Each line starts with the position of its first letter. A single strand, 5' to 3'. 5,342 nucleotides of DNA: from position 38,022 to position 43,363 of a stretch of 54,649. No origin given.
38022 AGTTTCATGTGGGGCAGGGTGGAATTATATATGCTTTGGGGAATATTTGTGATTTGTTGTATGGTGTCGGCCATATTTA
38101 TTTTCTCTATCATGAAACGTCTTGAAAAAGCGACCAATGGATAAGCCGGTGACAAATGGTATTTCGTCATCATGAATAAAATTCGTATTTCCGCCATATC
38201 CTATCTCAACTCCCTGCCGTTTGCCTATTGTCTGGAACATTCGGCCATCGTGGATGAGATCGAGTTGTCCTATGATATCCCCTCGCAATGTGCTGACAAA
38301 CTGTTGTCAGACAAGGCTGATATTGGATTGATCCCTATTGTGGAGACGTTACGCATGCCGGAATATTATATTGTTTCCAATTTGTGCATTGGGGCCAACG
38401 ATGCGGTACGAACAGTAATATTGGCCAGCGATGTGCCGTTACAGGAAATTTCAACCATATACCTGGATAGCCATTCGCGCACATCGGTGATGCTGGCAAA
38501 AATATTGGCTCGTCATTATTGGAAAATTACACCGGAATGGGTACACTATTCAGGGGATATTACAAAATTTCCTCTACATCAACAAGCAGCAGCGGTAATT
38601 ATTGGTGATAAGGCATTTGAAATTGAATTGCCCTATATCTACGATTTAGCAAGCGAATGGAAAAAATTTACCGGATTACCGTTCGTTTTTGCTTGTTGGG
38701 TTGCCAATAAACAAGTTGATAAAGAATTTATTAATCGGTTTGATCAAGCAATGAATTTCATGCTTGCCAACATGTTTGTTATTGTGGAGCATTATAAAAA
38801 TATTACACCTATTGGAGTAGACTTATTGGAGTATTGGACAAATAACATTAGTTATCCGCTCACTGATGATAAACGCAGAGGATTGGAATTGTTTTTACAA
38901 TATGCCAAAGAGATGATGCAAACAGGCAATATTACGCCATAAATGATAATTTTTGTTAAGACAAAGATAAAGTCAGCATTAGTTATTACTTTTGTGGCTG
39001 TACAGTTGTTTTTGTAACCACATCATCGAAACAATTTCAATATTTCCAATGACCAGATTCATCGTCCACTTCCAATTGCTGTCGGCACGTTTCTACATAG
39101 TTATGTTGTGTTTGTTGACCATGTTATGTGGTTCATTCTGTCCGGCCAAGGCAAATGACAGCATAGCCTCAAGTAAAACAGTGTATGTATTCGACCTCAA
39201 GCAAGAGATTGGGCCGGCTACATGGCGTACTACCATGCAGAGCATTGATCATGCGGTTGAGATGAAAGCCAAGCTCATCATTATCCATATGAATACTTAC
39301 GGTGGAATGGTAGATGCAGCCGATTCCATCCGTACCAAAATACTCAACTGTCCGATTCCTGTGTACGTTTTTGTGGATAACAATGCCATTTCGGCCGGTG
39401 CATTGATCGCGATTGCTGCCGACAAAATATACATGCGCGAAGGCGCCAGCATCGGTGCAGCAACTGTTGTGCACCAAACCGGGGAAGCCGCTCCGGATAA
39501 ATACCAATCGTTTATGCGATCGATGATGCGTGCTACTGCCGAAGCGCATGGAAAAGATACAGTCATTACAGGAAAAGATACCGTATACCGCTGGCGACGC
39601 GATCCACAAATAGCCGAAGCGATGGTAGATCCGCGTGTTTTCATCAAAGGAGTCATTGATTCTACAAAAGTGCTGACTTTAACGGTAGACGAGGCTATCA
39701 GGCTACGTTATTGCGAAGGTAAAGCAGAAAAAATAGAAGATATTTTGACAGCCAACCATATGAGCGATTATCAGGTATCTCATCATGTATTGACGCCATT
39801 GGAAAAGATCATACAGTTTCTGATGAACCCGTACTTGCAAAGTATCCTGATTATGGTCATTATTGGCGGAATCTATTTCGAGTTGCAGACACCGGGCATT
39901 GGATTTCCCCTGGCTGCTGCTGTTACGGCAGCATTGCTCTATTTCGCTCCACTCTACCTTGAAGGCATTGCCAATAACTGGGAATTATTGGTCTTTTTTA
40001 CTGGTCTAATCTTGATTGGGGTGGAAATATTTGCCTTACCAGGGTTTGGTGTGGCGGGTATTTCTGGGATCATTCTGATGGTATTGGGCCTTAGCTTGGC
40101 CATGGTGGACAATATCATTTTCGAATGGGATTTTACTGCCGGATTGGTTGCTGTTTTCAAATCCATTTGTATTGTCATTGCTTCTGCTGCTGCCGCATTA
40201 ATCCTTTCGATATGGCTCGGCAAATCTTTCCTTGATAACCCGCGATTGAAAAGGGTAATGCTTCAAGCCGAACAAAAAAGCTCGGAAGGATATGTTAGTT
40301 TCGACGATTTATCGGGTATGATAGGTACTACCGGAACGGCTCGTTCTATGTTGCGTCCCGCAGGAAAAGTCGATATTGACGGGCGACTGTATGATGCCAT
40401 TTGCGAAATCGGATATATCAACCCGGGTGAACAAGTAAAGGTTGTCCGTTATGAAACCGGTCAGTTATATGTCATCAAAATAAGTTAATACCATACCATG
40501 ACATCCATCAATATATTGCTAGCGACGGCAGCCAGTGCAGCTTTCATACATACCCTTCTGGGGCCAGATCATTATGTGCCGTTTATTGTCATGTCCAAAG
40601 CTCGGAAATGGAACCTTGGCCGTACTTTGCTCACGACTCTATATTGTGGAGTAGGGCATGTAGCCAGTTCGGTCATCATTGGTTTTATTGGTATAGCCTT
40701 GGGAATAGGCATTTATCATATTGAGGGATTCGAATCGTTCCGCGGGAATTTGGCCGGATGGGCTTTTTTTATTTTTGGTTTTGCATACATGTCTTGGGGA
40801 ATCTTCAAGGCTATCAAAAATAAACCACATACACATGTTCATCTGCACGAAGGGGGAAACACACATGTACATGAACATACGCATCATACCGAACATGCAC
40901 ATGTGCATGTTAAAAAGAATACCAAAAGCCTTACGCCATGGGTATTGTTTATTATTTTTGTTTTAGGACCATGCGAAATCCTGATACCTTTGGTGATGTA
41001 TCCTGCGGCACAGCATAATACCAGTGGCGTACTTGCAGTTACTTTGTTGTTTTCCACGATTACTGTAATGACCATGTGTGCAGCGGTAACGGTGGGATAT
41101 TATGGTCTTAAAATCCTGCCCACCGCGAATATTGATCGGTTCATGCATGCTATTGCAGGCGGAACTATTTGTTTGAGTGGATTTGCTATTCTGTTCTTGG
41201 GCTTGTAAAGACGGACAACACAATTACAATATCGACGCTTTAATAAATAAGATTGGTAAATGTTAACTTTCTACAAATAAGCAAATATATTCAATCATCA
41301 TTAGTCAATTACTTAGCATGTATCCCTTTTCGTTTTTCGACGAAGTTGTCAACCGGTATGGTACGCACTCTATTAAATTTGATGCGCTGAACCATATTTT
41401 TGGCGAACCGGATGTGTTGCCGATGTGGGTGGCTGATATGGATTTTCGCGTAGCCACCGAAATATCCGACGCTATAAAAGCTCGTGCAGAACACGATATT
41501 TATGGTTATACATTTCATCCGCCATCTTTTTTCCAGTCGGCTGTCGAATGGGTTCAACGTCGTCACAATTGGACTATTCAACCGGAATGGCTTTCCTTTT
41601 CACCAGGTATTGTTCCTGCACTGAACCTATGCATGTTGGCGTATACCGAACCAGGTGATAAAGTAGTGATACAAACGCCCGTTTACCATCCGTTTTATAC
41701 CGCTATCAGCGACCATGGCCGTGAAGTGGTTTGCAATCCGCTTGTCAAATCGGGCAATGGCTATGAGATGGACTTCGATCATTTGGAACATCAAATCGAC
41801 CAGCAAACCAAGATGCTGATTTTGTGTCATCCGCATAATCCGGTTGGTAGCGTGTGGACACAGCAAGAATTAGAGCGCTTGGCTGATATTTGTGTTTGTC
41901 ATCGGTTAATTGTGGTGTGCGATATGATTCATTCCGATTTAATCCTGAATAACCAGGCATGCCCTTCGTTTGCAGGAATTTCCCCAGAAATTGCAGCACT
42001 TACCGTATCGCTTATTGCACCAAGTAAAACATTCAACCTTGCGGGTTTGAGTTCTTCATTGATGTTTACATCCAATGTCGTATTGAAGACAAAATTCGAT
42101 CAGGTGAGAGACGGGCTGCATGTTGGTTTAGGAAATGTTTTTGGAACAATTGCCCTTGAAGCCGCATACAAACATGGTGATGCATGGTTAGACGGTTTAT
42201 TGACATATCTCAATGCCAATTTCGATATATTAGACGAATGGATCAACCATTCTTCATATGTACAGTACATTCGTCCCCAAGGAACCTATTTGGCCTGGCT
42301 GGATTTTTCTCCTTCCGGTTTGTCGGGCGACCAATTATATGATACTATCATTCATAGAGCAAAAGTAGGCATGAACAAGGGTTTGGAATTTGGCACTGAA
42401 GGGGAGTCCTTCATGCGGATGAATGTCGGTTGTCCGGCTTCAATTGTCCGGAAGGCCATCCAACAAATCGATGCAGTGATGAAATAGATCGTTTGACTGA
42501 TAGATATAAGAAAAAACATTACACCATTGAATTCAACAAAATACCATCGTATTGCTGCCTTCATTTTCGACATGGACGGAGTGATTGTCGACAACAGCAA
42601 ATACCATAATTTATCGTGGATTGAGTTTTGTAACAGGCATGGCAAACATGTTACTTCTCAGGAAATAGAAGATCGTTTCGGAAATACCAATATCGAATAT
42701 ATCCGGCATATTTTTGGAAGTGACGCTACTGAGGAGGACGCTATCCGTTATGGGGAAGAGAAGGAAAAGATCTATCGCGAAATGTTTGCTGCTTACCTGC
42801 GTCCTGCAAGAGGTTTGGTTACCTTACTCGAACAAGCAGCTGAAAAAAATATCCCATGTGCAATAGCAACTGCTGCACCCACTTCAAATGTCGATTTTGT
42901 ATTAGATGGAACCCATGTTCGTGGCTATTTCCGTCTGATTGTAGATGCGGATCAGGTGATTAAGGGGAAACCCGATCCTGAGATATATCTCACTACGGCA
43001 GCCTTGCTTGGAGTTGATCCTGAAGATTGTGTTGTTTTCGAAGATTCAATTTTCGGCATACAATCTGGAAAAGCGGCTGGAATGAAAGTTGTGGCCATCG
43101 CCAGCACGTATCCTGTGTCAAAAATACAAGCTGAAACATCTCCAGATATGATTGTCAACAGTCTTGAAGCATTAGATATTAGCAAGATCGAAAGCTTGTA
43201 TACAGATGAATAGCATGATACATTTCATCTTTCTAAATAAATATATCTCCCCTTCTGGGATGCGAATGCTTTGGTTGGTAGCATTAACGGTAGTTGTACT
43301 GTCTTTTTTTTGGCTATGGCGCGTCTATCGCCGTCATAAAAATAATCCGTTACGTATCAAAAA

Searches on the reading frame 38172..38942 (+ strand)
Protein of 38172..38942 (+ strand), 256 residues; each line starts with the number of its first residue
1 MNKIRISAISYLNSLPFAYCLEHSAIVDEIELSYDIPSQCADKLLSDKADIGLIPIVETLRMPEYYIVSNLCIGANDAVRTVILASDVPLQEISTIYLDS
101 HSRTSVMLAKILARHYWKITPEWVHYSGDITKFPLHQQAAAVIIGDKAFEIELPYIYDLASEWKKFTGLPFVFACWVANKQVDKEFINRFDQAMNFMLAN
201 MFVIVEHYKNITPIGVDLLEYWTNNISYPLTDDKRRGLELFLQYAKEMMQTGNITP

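Call 26: search_protein_families(library=pfam, proteins=[window:38172-38942:+])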
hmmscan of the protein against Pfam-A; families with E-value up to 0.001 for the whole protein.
window:38172-38942:+ (256 aa): 1 family
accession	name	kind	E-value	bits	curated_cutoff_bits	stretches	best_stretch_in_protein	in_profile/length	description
PF02621.19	VitK2_biosynth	-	5.6e-49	167.3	26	1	4-247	1-252/252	Menaquinone biosynthesis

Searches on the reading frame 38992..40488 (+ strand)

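Call 26: search_protein_families(library=pfam, proteins=[window:38992-40488:+])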
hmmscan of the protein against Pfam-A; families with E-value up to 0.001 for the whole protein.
window:38992-40488:+ (498 aa): 6 families
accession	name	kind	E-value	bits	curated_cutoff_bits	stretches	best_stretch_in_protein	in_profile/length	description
PF25145.1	NfeD1b_N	-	8.2e-45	153.1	40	1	63-264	1-188/189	NfeD1b, N-terminal domain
PF24961.1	NfeD_membrane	-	1.7e-22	80.1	26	1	282-399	2-108/119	NfeD integral membrane domain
PF01957.25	NfeD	-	3.2e-10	40.5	29.1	1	442-494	3-55/57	NfeD-like C-terminal, partner-binding domain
PF01972.22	SDH_protease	-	1.5e-07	31.2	31.3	1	93-157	93-155/286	ClpP-like SDH-type serine proteinase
PF01343.23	Peptidase_S49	-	0.00022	21.7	24.9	1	122-161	7-46/154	Peptidase family S49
PF00574.28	CLP_protease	-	0.00028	21.3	20.2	1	89-146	42-99/182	Clp protease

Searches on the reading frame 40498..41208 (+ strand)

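Call 27: search_protein_families(library=pfam, proteins=[window:40498-41208:+])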
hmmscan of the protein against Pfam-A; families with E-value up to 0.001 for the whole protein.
window:40498-41208:+ (236 aa): 1 family
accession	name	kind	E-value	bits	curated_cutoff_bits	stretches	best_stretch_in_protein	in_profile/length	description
PF13386.12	DsbD_2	-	0.00045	20.6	24.9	1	42-228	31-197/199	Cytochrome C biogenesis protein transmembrane region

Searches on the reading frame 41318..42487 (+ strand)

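Call 27: search_protein_families(library=pfam, proteins=[window:41318-42487:+])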
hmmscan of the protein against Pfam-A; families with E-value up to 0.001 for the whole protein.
window:41318-42487:+ (389 aa): 2 families
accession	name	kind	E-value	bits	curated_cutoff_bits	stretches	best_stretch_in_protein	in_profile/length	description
PF00155.27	Aminotran_1_2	-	4.8e-39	135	19.7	1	51-384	28-361/361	Aminotransferase class I and II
PF00266.25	Aminotran_5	-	0.0005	19.6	21.5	1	101-204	73-177/371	Aminotransferase class-V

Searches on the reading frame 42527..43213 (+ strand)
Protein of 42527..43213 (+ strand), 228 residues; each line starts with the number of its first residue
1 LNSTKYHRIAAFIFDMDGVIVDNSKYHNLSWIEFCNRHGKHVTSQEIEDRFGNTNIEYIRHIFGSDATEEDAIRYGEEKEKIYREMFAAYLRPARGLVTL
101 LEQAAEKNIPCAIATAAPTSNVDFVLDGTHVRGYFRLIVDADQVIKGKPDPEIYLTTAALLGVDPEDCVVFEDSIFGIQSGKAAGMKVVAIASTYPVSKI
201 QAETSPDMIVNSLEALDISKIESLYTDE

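Call 27: search_protein_families(library=pfam, proteins=[window:42527-43213:+])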
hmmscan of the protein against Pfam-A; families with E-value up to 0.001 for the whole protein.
window:42527-43213:+ (228 aa): 4 families
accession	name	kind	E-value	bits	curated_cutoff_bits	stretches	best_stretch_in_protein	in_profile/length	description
PF13419.12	HAD_2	-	2.5e-32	112.9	23.8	1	13-191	2-178/178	Haloacid dehalogenase-like hydrolase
PF00702.32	Hydrolase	-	6.9e-27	95.5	26.4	1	9-185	1-191/191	haloacid dehalogenase-like hydrolase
PF12710.13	HAD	-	2e-06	28.8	27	1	13-148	2-142/189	haloacid dehalogenase-like hydrolase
PF13242.12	Hydrolase_like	-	2e-06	28.1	22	1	147-215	3-74/75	HAD-hyrolase-like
